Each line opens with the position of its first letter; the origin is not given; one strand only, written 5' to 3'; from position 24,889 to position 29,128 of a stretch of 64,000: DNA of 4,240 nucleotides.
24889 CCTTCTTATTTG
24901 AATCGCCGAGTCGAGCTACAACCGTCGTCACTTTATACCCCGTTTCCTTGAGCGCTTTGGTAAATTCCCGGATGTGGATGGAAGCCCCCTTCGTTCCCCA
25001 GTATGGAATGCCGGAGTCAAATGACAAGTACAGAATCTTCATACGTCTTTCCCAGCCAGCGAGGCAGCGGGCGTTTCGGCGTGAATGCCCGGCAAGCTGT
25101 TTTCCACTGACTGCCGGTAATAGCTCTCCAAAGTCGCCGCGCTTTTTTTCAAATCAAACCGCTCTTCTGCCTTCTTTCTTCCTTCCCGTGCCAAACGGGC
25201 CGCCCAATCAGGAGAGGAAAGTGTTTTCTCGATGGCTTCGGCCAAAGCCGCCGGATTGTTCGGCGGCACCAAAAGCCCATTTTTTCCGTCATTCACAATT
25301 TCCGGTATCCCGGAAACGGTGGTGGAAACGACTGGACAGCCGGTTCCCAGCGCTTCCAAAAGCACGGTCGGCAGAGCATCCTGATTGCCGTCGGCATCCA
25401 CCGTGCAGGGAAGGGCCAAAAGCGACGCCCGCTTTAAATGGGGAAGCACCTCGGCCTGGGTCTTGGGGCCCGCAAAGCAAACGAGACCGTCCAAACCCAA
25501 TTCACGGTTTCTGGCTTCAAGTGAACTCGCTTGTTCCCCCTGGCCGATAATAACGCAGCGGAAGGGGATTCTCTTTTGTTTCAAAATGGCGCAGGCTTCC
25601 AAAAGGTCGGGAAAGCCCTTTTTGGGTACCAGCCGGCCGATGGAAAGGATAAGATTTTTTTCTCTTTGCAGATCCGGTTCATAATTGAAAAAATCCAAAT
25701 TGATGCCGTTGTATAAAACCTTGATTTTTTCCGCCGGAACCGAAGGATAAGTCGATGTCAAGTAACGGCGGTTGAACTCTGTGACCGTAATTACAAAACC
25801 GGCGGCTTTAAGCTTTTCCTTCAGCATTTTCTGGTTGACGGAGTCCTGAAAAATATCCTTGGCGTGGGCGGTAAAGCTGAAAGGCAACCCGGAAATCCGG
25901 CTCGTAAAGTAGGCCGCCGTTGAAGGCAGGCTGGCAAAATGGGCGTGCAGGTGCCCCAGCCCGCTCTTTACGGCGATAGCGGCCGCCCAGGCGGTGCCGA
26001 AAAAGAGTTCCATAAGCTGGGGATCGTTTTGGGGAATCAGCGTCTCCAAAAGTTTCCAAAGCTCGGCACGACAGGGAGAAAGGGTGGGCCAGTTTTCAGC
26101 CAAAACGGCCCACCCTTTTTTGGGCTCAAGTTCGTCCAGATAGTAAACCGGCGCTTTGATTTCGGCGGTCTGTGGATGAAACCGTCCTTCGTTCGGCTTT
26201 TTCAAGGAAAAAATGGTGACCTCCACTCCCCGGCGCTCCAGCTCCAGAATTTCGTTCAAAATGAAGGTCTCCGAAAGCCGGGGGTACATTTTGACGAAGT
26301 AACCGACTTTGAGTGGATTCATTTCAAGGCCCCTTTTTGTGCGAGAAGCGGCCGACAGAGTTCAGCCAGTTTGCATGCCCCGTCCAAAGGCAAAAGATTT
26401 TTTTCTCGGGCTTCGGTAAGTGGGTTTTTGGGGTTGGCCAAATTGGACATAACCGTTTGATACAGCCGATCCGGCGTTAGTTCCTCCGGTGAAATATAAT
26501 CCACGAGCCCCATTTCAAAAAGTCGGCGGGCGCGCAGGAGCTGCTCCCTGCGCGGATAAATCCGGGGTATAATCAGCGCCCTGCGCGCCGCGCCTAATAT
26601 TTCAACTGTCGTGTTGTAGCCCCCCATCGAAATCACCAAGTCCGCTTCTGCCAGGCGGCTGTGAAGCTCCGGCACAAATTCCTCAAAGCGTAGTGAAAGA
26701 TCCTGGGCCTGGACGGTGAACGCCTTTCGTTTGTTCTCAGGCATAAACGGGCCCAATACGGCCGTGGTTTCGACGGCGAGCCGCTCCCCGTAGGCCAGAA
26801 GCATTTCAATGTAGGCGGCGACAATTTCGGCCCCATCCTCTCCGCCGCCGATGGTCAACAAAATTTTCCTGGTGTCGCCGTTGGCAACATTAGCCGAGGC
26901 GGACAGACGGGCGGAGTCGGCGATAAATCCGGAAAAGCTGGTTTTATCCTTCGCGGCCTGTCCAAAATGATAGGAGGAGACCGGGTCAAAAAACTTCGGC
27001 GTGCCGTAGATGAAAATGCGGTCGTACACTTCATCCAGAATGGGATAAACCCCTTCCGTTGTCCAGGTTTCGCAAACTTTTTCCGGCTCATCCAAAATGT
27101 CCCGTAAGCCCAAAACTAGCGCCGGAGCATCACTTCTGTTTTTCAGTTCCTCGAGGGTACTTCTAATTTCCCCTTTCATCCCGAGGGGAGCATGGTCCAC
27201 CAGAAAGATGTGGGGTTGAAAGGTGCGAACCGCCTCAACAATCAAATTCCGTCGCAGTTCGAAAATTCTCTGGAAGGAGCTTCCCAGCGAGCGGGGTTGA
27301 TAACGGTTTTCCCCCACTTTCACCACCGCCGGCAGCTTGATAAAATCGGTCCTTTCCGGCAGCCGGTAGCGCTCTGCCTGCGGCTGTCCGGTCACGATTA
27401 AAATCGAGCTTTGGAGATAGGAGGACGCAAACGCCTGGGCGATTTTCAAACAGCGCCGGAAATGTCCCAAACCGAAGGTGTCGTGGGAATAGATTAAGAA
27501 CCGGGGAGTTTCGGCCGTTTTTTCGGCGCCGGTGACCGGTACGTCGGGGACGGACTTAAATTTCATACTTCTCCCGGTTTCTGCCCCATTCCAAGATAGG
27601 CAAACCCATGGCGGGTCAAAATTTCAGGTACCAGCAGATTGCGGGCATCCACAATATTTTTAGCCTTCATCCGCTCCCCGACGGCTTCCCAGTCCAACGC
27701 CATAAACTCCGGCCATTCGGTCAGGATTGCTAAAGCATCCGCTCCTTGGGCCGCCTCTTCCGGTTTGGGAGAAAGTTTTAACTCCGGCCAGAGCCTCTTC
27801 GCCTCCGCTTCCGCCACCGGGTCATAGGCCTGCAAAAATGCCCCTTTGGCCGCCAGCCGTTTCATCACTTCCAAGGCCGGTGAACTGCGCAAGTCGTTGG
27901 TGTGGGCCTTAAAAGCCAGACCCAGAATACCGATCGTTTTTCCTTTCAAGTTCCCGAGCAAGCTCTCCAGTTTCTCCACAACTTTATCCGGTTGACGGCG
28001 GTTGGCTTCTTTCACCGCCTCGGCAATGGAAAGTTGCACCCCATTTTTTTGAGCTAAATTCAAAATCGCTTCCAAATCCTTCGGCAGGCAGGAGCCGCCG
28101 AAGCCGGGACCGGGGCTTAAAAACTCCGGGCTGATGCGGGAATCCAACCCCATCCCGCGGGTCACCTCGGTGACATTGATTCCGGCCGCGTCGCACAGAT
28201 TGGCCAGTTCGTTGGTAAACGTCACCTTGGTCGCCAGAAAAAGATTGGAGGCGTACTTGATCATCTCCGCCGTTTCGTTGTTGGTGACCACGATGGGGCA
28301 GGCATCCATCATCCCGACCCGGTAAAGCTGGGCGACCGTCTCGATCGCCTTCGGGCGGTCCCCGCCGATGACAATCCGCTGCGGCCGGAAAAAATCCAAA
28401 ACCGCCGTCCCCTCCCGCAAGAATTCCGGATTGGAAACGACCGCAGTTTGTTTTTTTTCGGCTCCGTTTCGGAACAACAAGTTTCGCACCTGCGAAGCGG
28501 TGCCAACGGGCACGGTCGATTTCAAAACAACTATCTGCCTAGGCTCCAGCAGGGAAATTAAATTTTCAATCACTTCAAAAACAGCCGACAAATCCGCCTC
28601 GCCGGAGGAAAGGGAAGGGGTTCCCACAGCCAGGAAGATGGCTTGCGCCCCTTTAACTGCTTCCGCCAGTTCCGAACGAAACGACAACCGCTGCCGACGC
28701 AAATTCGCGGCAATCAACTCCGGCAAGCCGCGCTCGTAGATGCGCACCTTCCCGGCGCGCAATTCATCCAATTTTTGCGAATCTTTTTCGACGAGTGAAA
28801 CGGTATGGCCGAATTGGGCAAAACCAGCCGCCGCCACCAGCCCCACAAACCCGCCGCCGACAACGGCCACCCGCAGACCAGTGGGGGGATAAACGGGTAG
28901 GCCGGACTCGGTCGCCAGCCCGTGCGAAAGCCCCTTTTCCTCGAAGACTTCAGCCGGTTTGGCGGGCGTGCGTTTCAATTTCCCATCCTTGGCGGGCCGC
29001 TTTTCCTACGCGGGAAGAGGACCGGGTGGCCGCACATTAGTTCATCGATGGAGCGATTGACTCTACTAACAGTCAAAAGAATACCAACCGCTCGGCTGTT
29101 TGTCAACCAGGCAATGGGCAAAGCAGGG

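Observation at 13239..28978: Tightly coupled 11-gene operon linking anionic-glycan synthesis, export, two atypical kinases and surface proteins: candidate novel surface-glycan and cargo-attachment system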

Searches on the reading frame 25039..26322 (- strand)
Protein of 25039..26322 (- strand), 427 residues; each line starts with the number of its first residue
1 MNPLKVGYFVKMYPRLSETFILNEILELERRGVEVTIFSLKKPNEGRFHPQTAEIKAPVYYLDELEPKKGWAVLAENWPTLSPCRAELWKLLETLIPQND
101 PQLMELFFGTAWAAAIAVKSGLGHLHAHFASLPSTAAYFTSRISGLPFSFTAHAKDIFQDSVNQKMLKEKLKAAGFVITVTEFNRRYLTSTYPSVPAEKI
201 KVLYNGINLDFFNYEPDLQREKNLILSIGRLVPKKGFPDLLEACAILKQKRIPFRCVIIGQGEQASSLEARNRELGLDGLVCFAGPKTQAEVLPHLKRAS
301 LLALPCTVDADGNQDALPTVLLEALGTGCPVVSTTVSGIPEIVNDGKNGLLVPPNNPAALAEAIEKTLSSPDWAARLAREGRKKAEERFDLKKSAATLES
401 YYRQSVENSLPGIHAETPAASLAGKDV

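Call 4: search_protein_families(library=pfam, proteins=[window:25039-26322:-], max_evalue=0.01)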
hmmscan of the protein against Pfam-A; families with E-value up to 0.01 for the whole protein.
window:25039-26322:- (427 aa): 6 families
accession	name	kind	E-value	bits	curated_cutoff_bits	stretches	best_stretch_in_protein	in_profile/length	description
PF00534.26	Glycos_transf_1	-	2.2e-38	131.9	26.4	1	219-383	12-171/172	Glycosyl transferases group 1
PF13692.12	Glyco_trans_1_4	-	2.5e-32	112.5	27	1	223-369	2-141/142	Glycosyl transferases group 1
PF13439.12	Glyco_transf_4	-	9.5e-14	52.2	28.5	1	18-210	5-169/170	Glycosyltransferase Family 4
PF13524.12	Glyco_trans_1_2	-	1.3e-08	35.4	25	1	287-399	34-143/144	Glycosyl transferase-like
PF13579.12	Glyco_trans_4_4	-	1.2e-07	32.6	29.7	1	20-206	6-158/158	Glycosyl transferase 4-like domain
PF20706.3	GT4-conflict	-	0.00093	18.7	26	1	203-397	177-384/385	Family 4 Glycosyltransferase in conflict systems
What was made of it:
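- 25039..26322 (-): GT4 glycosyltransferase a. The best full-length similarity is to EpsE/WcaL-type exopolysaccharide GT4 enzymes. Glycos_transf_1 at 2.2e-38 plus Glyco_transf_4 (call 4).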

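Call 5: search_protein_families(library=ncbifam, proteins=[window:25039-26322:-], max_evalue=0.01)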
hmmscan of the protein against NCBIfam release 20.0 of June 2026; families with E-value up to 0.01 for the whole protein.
window:25039-26322:- (427 aa): 39 families (the best 25 are shown)
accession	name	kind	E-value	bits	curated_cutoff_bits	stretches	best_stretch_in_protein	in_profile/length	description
NF041876.1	EPS_EpsE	equivalog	2.4e-60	204.8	400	1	6-398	1-389/389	exopolysaccharide biosynthesis GT4 family glycosyltransferase EpsE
TIGR04005.1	wcaL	equivalog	3.9e-36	124.8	537.6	1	4-394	1-395/406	colanic acid biosynthesis glycosyltransferase WcaL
TIGR03088.1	stp2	hypoth_equivalog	4.6e-32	111.5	409.05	1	178-405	141-373/374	TIGR03088 family PEP-CTERM/XrtA system glycosyltransferase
NF047684.1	TeichurnBiosyTuaC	equivalog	4.8e-27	94.9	550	1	125-405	112-389/391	teichuronic acid biosynthesis protein TuaC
TIGR02149.1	glgA_Coryne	subfamily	5.3e-23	81.8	302.4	1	162-403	133-388/391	glycogen synthase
TIGR03449.1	mycothiol_MshA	equivalog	3.8e-22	78.7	462.5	1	172-406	163-404/406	D-inositol-3-phosphate glycosyltransferase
TIGR03999.1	thiol_BshA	equivalog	5.7e-22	78.1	273.7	1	115-405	78-373/375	N-acetyl-alpha-D-glucosaminyl L-malate synthase BshA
TIGR04063.1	stp3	hypoth_equivalog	5e-21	75.1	442.05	1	162-404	146-394/397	TIGR04063 family PEP-CTERM/XrtA system glycosyltransferase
NF050063.1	ProtGlycPglJ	equivalog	8.2e-18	64.7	500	1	157-400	128-361/363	N-acetylgalactosamine-N,N'-diacetylbacillosaminyl-diphospho-undecaprenol 4-alpha-N-acetylgalactosaminyltransferase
NF041010.1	glycosy_Agl16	equivalog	3.3e-17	62.4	575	1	145-404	104-350/352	glycosylation protein Agl16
NF038298.1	EPS_HpsO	equivalog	1.8e-15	56.6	575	1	218-404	197-386/388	hormogonium polysaccharide biosynthesis glycosyltransferase HpsO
NF038229.1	Glyco4_Geo_Pelo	equivalog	1.9e-15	56.8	400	1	134-405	68-336/338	GPMC system family 4 glycosyltransferase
NF050056.1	ProtGlycPglH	equivalog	2.1e-15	56.7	600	1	198-393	157-341/354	GalNAc-alpha-(1->4)-GalNAc-alpha-(1->3)-diNAcBac-PP-undecaprenol alpha-1,4-N-acetyl-D-galactosaminyltransferase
NF007396.0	PRK09922.1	equivalog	6.9e-13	48.2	385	1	195-368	155-324/361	lipopolysaccharide 1,6-galactosyltransferase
TIGR04157.1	glyco_rSAM_CFB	subfamily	7.7e-13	48.2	400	1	168-400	164-404/406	TIGR04157 family glycosyltransferase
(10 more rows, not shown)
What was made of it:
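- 25039..26322 (-): NF041876 EpsE scores 204.8 bits over its full length, below the cut-off of 400 (call 5).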

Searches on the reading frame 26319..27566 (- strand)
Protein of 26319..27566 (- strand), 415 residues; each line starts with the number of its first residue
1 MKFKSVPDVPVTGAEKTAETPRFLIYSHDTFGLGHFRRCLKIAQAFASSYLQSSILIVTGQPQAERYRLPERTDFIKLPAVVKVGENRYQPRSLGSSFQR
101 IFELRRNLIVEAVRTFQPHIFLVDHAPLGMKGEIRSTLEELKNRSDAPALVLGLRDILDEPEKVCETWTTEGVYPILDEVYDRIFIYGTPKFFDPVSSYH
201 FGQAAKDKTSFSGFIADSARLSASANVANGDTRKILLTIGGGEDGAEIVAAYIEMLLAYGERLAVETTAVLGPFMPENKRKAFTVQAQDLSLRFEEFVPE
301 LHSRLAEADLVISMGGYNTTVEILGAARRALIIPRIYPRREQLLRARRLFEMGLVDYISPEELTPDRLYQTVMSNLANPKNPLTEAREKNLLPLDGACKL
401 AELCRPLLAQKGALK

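Call 4: search_protein_families(library=pfam, proteins=[window:26319-27566:-], max_evalue=0.01)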
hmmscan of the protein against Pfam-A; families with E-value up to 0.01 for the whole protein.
window:26319-27566:- (415 aa): 1 family
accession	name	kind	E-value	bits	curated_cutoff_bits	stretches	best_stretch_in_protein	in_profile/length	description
PF04101.22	Glyco_tran_28_C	-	1.2e-09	38.8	22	1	277-389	42-154/166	Glycosyltransferase family 28 C-terminal domain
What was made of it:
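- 26319..27566 (-): GT-B glycosyltransferase of the 'predicted glycosyltransferase' family (GT1/GT28-C-like). It is the first core gene and probably the regulated initiating step. Glyco_tran_28_C scores 38.8 bits (call 4).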

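Call 5: search_protein_families(library=ncbifam, proteins=[window:26319-27566:-], max_evalue=0.01)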
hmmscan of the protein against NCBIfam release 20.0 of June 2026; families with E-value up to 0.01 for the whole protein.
window:26319-27566:- (415 aa): 6 families
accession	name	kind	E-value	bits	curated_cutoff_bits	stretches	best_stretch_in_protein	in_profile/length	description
TIGR01426.2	MGT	subfamily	2.1e-08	33.6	260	1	296-375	282-357/393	macrolide family glycosyltransferase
TIGR01133.1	murG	equivalog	6.6e-07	28.7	250.25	1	227-388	176-337/353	undecaprenyldiphospho-muramoylpentapeptide beta-N-acetylglucosaminyltransferase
TIGR03590.1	PseG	equivalog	8.3e-06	25.6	153.55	0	231-323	170-257/280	UDP-2,4-diacetamido-2,4,6-trideoxy-beta-L-altropyranose hydrolase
TIGR00661.1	MJ1255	subfamily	0.00034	20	195.9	1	300-363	240-302/321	MJ1255/VC2487 family glycosyltransferase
NF000362.1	self_GT_OleI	exception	0.0016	17.7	700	1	295-380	310-391/424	OleI family self-immunity macrolide glycosyltransferase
NF041548.1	PssE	equivalog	0.004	17.1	120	1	291-336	42-87/146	PssE/Cps14G family polysaccharide biosynthesis glycosyltransferase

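Call 19: search_solved_structures(query=window:26319-27566:-, max_evalue=1)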
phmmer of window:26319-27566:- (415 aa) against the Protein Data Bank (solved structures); distinct sequences matched with E-value up to 1: 15.
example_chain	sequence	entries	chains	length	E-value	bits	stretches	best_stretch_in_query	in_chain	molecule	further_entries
7vlb_A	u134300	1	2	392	1.6e-09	40.7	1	294-375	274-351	UDP-glycosyltransferase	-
6kqx_A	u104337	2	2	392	6.7e-08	35.3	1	294-377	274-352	Uncharacterized UDP-glucosyltransferase YjiC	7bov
6kqw_A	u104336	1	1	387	7e-08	35.3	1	294-375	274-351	Uncharacterized UDP-glucosyltransferase YjiC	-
2iya_A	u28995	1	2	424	0.00038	23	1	294-412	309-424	OLEANDOMYCIN GLYCOSYLTRANSFERASE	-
1f0k_A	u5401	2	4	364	0.0019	20.7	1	237-372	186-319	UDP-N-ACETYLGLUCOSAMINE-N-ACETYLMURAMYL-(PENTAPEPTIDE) PYROPHOSPHORYL-UNDECAPRENOL N-ACETY | UDP-N-acetylglucosamine--N-acetylmuramyl-(pentapeptide) pyrophospho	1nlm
3otg_A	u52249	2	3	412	0.016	17.6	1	290-370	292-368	CalG1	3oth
7d1i_A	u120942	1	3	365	0.044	16.2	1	286-378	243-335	UDP-N-acetylglucosamine--N-acetylmuramyl-(pentapeptide) pyrophosphoryl-undecaprenol N-acet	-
6pnt_A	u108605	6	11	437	0.057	15.8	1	303-403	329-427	UDP-glycosyltransferase 202A2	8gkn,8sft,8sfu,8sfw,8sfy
10zg_A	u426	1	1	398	0.29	13.5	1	292-374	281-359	Glycosyl transferase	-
5du2_A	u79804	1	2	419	0.37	13.1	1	303-409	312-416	EspG2 glycosyltransferase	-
4s38_A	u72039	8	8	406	0.5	12.7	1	210-307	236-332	4-hydroxy-3-methylbut-2-en-1-yl diphosphate synthase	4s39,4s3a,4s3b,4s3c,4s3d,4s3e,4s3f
3u48_A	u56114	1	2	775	0.51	12.7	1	210-316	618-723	JMB19063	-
3u4a_A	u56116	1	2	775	0.51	12.7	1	210-316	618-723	JMB19063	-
6wbr_A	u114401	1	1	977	0.78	12.1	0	221-290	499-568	CRISPR-associated endonuclease, Csn1 family,CRISPR-associated endonuclease, Csn1 family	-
6wc0_A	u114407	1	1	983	0.79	12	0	221-290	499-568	CRISPR-associated endonuclease, Csn1 family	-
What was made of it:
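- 26319..27566 (-): The nearest solved relatives are the YjiC-type UDP-glycosyltransferases, E 1.6e-9 (call 19).
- GT1-family relatives such as YjiC and the macrolide glycosyltransferases act on small aglycones (calls 5, 19).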

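Call 63: find_homologous_proteins(query=window:26319-27566:-, max_evalue=0.00001)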
Query window:26319-27566:- (415 aa): 5403 proteins with E <= 0.00001 among 8000 candidates; the best 120 are listed.
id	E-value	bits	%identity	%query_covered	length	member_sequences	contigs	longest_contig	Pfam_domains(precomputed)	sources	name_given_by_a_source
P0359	3.7e-251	851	93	100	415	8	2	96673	PF04101.23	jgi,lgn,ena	-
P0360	7.1e-221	751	80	100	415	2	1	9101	PF04101.23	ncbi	-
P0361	3.2e-210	716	79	100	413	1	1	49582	PF04101.23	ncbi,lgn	-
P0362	1.7e-196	671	72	100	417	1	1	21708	PF04101.23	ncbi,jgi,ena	-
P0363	1.2e-188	645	69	100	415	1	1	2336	PF04101.23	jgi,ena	-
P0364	1.0e-187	642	70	100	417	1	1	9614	PF04101.23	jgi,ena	-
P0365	9.1e-181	619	69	100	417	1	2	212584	PF04101.23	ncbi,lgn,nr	ncbi:MAG: glycosyltransferase [candidate division Zixibacteria bacterium]|nr:glycosyltransferase [ca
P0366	5.0e-172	591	64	100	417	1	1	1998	PF04101.23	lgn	-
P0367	2.1e-168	579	65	96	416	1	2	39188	PF04101.23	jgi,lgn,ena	-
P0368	1.5e-164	566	63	97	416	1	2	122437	PF04101.23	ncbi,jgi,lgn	-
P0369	4.1e-161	555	62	98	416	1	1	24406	PF04101.23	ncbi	-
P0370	3.3e-160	552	64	94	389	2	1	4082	PF04101.23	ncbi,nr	ncbi:MAG TPA: glycosyltransferase, partial [candidate division Zixibacteria bacterium]|nr:glycosyltr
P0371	4.0e-160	551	62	98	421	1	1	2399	PF04101.23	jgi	jgi:predicted glycosyltransferase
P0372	2.8e-134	466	55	93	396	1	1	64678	PF04101.23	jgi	jgi:predicted glycosyltransferase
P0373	5.7e-134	465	51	98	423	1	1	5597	PF04101.23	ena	-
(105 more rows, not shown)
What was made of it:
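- Receiver-GT1 fusions are common (call 63).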

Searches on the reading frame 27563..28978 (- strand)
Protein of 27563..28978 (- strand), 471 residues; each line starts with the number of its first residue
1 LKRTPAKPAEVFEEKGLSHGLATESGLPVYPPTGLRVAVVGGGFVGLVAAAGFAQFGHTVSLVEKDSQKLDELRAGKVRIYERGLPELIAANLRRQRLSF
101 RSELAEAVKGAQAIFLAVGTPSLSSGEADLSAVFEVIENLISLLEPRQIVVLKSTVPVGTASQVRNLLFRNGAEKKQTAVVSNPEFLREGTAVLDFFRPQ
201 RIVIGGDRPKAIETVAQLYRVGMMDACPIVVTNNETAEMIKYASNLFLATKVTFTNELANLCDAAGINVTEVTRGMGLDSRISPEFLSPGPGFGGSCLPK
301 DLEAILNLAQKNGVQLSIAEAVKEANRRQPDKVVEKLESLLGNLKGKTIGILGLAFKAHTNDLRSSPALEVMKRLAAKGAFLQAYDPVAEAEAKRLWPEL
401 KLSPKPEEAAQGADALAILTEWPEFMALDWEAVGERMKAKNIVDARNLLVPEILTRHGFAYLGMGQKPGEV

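Call 4: search_protein_families(library=pfam, proteins=[window:27563-28978:-], max_evalue=0.01)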
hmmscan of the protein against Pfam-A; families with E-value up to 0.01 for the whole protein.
window:27563-28978:- (471 aa): 17 families
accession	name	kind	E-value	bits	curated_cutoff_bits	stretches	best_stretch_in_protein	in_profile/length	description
PF03721.20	UDPG_MGDP_dh_N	-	7.4e-53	179.3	27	1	36-217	2-186/187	UDP-glucose/GDP-mannose dehydrogenase family, NAD binding domain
PF00984.24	UDPG_MGDP_dh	-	2.9e-36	123.9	25.4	1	235-327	1-93/94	UDP-glucose/GDP-mannose dehydrogenase family, central domain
PF03720.21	UDPG_MGDP_dh_C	-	7.4e-33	113.5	30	1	350-449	1-101/103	UDP-glucose/GDP-mannose dehydrogenase family, UDP binding domain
PF07992.20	Pyr_redox_2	-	4.1e-06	26.9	26.1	1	35-70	143-178/291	Pyridine nucleotide-disulphide oxidoreductase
PF01210.29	NAD_Gly3P_dh_N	-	8.4e-06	26.3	23.1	1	37-136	2-95/158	NAD-dependent glycerol-3-phosphate dehydrogenase N-terminus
PF00070.33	Pyr_redox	-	1.3e-05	26.1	22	1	36-70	1-35/82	Pyridine nucleotide-disulphide oxidoreductase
PF03807.23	F420_oxidored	-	2.8e-05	25.1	21.6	0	36-120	1-69/94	NADP oxidoreductase coenzyme F420-dependent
PF02737.24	3HCDH_N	-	4.5e-05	23.9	22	1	37-115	2-83/180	3-hydroxyacyl-CoA dehydrogenase, NAD binding domain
PF03446.21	NAD_binding_2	-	8.3e-05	23.1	21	1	36-173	1-112/161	NAD binding domain of 6-phosphogluconate dehydrogenase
PF01266.30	DAO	-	9.4e-05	22.5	27.9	1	36-67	1-32/353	FAD dependent oxidoreductase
PF13241.12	NAD_binding_7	-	0.00027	21.9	22.1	1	33-124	6-75/104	Putative NAD(P)-binding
PF01262.27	AlaDh_PNT_C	-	0.00044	20.2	23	1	36-118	30-100/214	Alanine dehydrogenase/PNT, C-terminal domain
PF13450.12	NAD_binding_8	-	0.00048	20.8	21.9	1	39-67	1-29/68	NAD(P)-binding Rossmann-like domain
PF01494.25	FAD_binding_3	-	0.0014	18.4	22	1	36-76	3-43/349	FAD binding domain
PF00890.30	FAD_binding_2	-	0.004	16.8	20.4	1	37-68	2-33/414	FAD binding domain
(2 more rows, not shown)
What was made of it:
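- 27563..28978 (-): Nucleotide-sugar 6-dehydrogenase, most like UDP-glucose 6-dehydrogenase. It is the first gene of the operon. It is a lineage-specific accessory, present in 8 of 31 related loci. Three Pfam UDPG_MGDP_dh domains are present (call 4).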

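Call 5: search_protein_families(library=ncbifam, proteins=[window:27563-28978:-], max_evalue=0.01)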
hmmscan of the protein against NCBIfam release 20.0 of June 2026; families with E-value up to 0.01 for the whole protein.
window:27563-28978:- (471 aa): 47 families (the best 25 are shown)
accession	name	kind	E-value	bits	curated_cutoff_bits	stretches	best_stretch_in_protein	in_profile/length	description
TIGR03026.1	NDP-sugDHase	subfamily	2.2e-135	451.6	189.8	1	36-447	2-413/413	nucleotide sugar dehydrogenase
NF047673.2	TeichurnBiosyTuaD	equivalog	3.5e-128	428.5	700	1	36-466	3-431/439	UDP-glucose 6-dehydrogenase TuaD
NF041297.1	UDPGDh_AglM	equivalog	1.2e-101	340.8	670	1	36-450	2-418/429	UDP-glucose 6-dehydrogenase AglM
NF040825.1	UDPMaNacDH_Arch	equivalog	1.3e-52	179.1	750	1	36-466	2-415/418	UDP-N-acetyl-D-mannosamine dehydrogenase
NF008286.0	PRK11064.1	equivalog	3.4e-48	164.3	459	1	36-447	5-417/420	UDP-N-acetyl-D-mannosamine dehydrogenase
NF011631.0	PRK15057.1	equivalog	1.2e-43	149.7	757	1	36-392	2-342/388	UDP-glucose 6-dehydrogenase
NF011729.0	PRK15182.1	equivalog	2.9e-15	56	592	1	35-434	7-400/425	Vi polysaccharide biosynthesis UDP-N-acetylglucosamine C-6 dehydrogenase TviB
NF000942.0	PRK00094.1-4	subfamily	4.2e-08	32.8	257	1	36-218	4-168/334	NAD(P)H-dependent glycerol-3-phosphate dehydrogenase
NF000940.0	PRK00094.1-2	subfamily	2.4e-06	27.3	202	1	36-217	2-163/330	NAD(P)H-dependent glycerol-3-phosphate dehydrogenase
NF004783.0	PRK06129.1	equivalog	3.4e-06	26.7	347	1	36-114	4-86/315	3-hydroxyacyl-CoA dehydrogenase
NF009410.0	PRK12771.1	subfamily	7.6e-06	24.8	516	1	31-68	135-172/566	NAD(P)-binding protein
TIGR03997.1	mycofact_OYE_2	equivalog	2.5e-05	22.9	793.15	1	35-95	380-440/645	mycofactocin system FadH/OYE family oxidoreductase 2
NF005691.0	PRK07494.1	equivalog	2.7e-05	22.9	459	1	36-71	10-45/404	UbiH/UbiF family hydroxylase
NF000944.0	PRK00094.2-2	equivalog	7.8e-05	21.7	603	1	32-123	18-103/371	NAD(P)H-dependent glycerol-3-phosphate dehydrogenase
NF041682.1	ant_diox_AndAa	equivalog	0.00014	20.7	650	1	33-70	144-181/406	anthranilate 1,2-dioxygenase system ferredoxin--NAD(+) reductase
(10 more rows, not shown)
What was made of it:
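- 27563..28978 (-): TuaD scores 428 bits and AglM 341 bits, both below their equivalog cut-offs (call 5).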
